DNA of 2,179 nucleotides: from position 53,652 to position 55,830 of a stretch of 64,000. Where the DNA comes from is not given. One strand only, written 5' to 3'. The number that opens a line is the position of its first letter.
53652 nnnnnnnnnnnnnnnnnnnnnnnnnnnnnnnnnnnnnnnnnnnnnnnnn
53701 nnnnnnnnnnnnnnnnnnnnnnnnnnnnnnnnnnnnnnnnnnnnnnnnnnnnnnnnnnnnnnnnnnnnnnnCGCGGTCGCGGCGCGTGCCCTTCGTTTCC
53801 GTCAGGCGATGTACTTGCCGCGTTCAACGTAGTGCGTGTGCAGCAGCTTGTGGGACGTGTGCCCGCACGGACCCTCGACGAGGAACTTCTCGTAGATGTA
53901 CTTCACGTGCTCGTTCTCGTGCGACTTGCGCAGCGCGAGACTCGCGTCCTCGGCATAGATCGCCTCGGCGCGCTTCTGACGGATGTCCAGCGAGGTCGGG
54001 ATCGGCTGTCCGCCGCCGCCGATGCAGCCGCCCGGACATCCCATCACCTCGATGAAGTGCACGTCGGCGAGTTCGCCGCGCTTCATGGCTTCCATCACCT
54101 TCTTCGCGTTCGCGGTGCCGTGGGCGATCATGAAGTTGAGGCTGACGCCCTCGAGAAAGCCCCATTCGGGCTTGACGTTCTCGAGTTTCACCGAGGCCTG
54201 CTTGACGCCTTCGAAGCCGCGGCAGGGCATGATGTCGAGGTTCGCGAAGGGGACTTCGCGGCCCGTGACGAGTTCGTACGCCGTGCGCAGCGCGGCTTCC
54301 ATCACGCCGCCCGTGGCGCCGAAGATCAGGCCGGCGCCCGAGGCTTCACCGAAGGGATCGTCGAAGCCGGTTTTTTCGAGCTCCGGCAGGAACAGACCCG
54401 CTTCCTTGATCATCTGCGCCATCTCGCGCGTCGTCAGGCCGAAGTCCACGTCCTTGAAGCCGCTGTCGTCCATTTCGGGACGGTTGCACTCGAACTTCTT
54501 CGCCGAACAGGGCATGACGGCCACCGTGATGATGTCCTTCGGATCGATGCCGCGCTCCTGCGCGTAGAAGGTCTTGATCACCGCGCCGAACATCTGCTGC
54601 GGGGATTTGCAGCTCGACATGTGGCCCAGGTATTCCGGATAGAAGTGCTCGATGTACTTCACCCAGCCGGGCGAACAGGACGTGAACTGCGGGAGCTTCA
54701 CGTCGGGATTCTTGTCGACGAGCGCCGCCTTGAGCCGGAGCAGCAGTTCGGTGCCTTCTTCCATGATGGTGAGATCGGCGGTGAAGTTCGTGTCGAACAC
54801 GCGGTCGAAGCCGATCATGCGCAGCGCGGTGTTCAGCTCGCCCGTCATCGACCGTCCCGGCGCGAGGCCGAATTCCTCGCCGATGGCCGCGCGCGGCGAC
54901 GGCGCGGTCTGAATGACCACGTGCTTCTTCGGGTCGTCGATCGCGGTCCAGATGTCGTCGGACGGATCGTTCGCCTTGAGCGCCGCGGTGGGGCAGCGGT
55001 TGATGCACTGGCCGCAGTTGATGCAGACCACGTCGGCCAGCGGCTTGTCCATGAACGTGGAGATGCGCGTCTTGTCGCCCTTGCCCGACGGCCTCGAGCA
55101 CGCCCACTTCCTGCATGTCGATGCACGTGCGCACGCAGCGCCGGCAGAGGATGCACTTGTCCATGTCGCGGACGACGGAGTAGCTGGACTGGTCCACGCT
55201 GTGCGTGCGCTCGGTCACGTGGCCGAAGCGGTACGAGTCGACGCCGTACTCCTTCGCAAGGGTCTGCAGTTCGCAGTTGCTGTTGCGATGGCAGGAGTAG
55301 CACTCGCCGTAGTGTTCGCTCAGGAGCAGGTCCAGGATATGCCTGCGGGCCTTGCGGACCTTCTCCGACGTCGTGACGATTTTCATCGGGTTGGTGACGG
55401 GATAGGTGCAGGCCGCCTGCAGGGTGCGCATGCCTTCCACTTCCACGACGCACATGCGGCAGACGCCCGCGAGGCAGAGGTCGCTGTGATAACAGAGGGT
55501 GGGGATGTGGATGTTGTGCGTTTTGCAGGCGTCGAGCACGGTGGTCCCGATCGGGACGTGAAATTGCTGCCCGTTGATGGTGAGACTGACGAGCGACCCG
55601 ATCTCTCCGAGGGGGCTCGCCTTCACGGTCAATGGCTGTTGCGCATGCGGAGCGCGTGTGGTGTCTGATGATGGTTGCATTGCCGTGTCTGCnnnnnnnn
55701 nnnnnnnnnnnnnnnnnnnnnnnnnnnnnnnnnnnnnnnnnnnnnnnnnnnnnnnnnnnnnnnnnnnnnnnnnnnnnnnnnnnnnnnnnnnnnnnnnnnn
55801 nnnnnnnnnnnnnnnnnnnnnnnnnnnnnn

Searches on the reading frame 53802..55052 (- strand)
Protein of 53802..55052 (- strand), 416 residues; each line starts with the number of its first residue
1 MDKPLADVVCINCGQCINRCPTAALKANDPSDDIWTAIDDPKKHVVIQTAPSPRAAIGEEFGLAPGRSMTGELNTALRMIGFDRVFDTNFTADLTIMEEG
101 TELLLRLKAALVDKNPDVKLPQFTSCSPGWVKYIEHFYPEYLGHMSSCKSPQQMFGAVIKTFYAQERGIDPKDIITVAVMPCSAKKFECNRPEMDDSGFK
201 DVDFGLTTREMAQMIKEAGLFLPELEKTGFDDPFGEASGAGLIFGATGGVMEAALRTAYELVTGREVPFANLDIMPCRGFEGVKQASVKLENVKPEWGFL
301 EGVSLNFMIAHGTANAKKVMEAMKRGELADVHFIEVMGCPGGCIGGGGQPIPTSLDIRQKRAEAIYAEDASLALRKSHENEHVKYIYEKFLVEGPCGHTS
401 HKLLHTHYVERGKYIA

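Call 3: search_protein_families(library=pfam, proteins=[window:53802-55052:-], max_evalue=0.01)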
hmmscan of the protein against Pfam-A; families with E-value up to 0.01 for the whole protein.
window:53802-55052:- (416 aa): 9 families
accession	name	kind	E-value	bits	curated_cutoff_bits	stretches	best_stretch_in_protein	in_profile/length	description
PF02906.19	Fe_hyd_lg_C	-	2.6e-88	296.3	22.1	1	43-347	1-245/245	Iron only hydrogenase large subunit, C-terminal domain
PF02256.22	Fe_hyd_SSU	-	5e-23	81.3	24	1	356-411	2-56/56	Iron hydrogenase small subunit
PF13484.11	Fer4_16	-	0.0001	23.4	30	1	10-28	2-20/66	4Fe-4S double cluster binding domain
PF12838.12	Fer4_7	-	0.00083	20.2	27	1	10-29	2-21/52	4Fe-4S dicluster domain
PF13237.11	Fer4_10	-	0.0009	19.6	25.5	1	9-28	8-22/53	4Fe-4S dicluster domain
PF00037.32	Fer4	-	0.0011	19.1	21.1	1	10-26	8-24/24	4Fe-4S binding domain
PF13187.11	Fer4_9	-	0.0033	17.9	27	1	10-24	37-51/52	4Fe-4S dicluster domain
PF14697.11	Fer4_21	-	0.0066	17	35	0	9-27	7-25/59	4Fe-4S dicluster domain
PF13183.11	Fer4_8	-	0.007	17.3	27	0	10-31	5-26/68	4Fe-4S dicluster domain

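Call 4: search_protein_families(library=ncbifam, proteins=[window:53802-55052:-], max_evalue=0.01)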
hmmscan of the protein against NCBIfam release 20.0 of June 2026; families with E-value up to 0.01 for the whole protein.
window:53802-55052:- (416 aa): 10 families
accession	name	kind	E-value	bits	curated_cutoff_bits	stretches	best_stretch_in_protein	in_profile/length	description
NF040763.1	FeFe_hydrog_A6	exception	9.1e-173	575.7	765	1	2-411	182-571/571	NADH-dependent [FeFe] hydrogenase, group A6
TIGR02512.1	FeFe_hydrog_A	subfamily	7.3e-133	443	405.95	1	2-351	44-374/375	[FeFe] hydrogenase, group A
NF040762.1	Hydr_FeFe_Clost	exception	2.6e-126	422.5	900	1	3-408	182-571/572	ferredoxin hydrogenase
TIGR04105.1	FeFe_hydrog_B1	subfamily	1.4e-42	146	450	2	9-303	189-446/462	monomeric [FeFe] hydrogenase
NF004537.0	PRK05888.1-3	equivalog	0.0011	18.6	163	1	9-26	114-131/204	NADH-quinone oxidoreductase subunit NuoI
TIGR04041.1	activase_YjjW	hypoth_equivalog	0.0021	17.5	250.2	1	5-29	38-62/276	YjjW family glycine radical enzyme activase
NF006221.0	PRK08348.1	subfamily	0.003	17.3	124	1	9-42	76-106/136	NADH-plastoquinone oxidoreductase subunit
NF058577.1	FdxA_fam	equivalog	0.0033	17.6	65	1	10-29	9-28/52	4Fe-4S ferredoxin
NF004914.0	PRK06273.1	equivalog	0.0078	16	163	0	2-27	45-70/167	ferredoxin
NF005503.0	PRK07118.1-2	equivalog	0.0097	15.2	252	0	5-29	209-233/292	RnfABCDGE type electron transport complex subunit B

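Call 23: search_solved_structures(query=window:53802-55052:-, max_evalue=1e-20, show_alignments=4)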
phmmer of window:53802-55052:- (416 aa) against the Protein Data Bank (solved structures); distinct sequences matched with E-value up to 1e-20: 43.
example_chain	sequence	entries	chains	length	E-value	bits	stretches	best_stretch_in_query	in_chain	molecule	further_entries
7q4v_A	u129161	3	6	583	2.6e-131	441.7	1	2-413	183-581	Iron hydrogenase HydA1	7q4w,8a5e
8a6t_A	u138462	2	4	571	4.7e-122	411.2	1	2-413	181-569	Electron bifurcating hydrogenase subunit HydA1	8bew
9rj9_A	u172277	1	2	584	1.2e-106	360.5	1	4-409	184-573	Iron hydrogenase 1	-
4xdd_A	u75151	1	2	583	1.2e-106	360.5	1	4-409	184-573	Iron hydrogenase 1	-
4xdc_A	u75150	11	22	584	1.2e-106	360.5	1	4-409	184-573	Iron hydrogenase 1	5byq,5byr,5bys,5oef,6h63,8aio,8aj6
8cjy_A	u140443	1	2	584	1.7e-106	360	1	4-409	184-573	Iron hydrogenase 1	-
1c4a_A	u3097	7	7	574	2.2e-106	359.6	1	4-408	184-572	PROTEIN (FE-ONLY HYDROGENASE) | PROTEIN (PERIPLASMIC HYDROGENASE 1) | Iron hydrogenase 1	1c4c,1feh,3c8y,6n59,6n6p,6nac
6gm8_A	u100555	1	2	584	2.8e-106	359.3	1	4-409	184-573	Iron hydrogenase 1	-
6gm0_A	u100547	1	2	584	2.8e-106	359.3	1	4-409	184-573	Iron hydrogenase 1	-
6gm2_A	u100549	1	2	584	3e-106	359.2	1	4-409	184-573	Iron hydrogenase 1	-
6yf4_A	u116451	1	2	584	3e-106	359.2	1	4-409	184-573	Iron hydrogenase 1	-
6gm4_A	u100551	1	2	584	3.3e-106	359.1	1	4-409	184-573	Iron hydrogenase 1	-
6gm3_A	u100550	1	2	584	3.3e-106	359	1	4-409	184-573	Iron hydrogenase 1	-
7qhf_A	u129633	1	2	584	7.5e-106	357.9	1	4-409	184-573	Iron hydrogenase 1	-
6gm1_A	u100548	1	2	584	7.7e-106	357.8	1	4-409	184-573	Iron hydrogenase 1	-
7p5h_A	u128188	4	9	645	1.9e-77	264.3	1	2-414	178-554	Fe-hydrogenase, subunit alpha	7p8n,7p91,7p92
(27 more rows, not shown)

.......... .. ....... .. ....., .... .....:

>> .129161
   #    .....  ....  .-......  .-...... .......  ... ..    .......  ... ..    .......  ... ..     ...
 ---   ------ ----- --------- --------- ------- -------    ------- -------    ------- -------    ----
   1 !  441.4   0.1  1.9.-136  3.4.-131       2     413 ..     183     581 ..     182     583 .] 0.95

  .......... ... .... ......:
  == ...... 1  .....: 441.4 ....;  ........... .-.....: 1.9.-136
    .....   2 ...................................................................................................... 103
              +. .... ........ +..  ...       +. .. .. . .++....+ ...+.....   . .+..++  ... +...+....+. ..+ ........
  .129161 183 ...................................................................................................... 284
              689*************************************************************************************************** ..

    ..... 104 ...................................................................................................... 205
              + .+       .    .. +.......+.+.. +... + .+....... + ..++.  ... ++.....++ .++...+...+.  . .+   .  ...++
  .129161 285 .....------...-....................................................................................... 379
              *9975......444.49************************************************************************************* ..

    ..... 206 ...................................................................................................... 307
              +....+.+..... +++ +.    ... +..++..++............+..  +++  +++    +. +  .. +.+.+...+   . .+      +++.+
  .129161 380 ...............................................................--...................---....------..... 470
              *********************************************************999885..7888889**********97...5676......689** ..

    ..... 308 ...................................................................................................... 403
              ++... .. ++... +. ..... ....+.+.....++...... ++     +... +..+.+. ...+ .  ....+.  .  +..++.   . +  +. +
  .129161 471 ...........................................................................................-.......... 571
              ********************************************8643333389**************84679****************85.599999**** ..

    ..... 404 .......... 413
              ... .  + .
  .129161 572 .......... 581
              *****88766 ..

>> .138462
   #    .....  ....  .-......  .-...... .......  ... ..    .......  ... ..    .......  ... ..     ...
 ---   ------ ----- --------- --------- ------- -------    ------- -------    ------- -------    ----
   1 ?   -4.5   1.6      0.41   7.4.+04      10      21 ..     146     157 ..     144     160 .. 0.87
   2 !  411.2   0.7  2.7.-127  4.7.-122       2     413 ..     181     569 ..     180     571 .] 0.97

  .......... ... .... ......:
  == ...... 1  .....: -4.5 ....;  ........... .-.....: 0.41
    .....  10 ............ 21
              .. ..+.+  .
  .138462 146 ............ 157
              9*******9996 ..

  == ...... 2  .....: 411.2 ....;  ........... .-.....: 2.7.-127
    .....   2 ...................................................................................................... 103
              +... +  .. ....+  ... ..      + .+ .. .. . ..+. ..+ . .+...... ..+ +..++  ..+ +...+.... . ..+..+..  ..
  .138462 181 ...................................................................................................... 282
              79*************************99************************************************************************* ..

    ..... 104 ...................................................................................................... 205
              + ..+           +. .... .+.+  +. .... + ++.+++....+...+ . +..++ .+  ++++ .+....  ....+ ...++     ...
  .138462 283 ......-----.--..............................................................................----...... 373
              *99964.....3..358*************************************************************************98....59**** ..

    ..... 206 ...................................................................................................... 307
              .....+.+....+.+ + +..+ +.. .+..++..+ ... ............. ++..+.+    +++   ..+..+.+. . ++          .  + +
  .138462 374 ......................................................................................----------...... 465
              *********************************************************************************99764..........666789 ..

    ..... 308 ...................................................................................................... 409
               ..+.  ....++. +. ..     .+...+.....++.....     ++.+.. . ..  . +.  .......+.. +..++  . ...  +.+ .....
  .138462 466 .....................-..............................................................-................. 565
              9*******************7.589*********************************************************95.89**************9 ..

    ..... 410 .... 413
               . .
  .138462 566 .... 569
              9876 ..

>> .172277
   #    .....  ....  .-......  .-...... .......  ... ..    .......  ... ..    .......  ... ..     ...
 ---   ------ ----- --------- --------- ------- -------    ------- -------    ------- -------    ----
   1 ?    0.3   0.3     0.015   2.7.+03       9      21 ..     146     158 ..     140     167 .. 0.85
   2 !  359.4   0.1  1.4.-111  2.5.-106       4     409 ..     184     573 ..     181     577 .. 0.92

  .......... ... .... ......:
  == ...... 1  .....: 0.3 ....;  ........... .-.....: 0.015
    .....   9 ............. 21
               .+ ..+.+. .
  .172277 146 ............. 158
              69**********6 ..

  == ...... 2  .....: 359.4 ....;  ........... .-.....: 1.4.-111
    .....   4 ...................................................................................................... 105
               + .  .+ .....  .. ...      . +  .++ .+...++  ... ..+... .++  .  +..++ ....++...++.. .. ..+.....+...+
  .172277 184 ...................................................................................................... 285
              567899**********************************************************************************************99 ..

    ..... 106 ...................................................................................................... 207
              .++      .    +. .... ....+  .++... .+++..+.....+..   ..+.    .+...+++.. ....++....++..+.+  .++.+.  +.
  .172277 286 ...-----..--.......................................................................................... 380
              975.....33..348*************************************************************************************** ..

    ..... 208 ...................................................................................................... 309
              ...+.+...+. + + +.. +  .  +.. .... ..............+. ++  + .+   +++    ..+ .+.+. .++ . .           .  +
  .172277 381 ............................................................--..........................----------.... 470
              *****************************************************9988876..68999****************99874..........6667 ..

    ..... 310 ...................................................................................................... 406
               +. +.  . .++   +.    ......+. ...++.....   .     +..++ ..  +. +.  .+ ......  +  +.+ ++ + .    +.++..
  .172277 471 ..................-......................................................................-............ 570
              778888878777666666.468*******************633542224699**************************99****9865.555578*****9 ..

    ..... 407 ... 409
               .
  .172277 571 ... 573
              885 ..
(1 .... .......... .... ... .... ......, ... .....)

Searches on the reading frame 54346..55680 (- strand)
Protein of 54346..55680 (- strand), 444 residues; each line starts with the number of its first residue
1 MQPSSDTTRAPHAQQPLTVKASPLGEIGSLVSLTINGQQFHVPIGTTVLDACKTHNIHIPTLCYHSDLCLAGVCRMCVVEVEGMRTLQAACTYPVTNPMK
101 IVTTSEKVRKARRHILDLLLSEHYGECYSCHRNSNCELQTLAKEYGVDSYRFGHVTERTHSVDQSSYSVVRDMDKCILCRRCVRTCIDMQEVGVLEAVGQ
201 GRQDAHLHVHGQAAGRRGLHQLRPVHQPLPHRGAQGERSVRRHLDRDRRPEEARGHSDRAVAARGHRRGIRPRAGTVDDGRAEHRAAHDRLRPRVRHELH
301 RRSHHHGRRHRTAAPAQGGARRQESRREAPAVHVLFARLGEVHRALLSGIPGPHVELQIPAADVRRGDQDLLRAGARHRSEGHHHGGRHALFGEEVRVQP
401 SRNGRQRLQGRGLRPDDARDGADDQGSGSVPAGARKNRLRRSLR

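Call 3: search_protein_families(library=pfam, proteins=[window:54346-55680:-], max_evalue=0.01)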
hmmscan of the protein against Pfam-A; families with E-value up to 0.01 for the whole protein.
window:54346-55680:- (444 aa): 6 families
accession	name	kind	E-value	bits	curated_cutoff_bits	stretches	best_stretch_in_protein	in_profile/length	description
PF13510.11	Fer2_4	-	3e-21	75.7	22.8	1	30-105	3-81/82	2Fe-2S iron-sulfur cluster binding domain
PF10588.14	NADH-G_4Fe-4S_3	-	1.4e-14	53.8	27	1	112-149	1-38/40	NADH-ubiquinone oxidoreductase-G iron-sulfur binding region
PF00111.32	Fer2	-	5.8e-08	33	21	1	34-82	2-48/77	2Fe-2S iron-sulfur cluster binding domain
PF22117.2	Fer4_Nqo3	-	7.9e-05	23.2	27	1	169-203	4-38/67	NADH-quinone oxidoreductase subunit 3, ferredoxin-like domain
PF12837.12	Fer4_6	-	9.5e-05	22.6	25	1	169-187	2-20/24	4Fe-4S binding domain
PF13237.11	Fer4_10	-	0.0075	16.6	25.5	1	169-187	2-21/53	4Fe-4S dicluster domain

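Call 4: search_protein_families(library=ncbifam, proteins=[window:54346-55680:-], max_evalue=0.01)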
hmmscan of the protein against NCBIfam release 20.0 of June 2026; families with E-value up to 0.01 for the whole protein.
window:54346-55680:- (444 aa): 8 families
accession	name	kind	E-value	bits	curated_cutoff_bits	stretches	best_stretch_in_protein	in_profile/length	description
NF040763.1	FeFe_hydrog_A6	exception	1.2e-60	205.5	765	1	31-203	1-174/571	NADH-dependent [FeFe] hydrogenase, group A6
TIGR01973.1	NuoG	equivalog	1.6e-42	146.1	470.05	1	33-203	1-170/606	NADH-quinone oxidoreductase subunit NuoG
NF005745.0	PRK07569.1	equivalog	3.6e-42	144.4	333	1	30-203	3-175/238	bidirectional hydrogenase complex protein HoxU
NF040762.1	Hydr_FeFe_Clost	exception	4.7e-33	114.6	900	1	33-193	3-163/572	ferredoxin hydrogenase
NF005895.0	PRK07860.1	equivalog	3e-30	104.9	802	1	29-189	16-186/811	NADH-quinone oxidoreductase subunit G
NF006305.0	PRK08493.1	equivalog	3e-29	101.7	591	1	31-199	2-166/819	NADH-quinone oxidoreductase subunit G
NF009454.0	PRK12814.1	equivalog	5.9e-24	84.4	916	1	31-128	4-101/657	putative NADPH-dependent glutamate synthase small subunit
TIGR02512.1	FeFe_hydrog_A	subfamily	4.2e-05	22.6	405.95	1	168-203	1-36/375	[FeFe] hydrogenase, group A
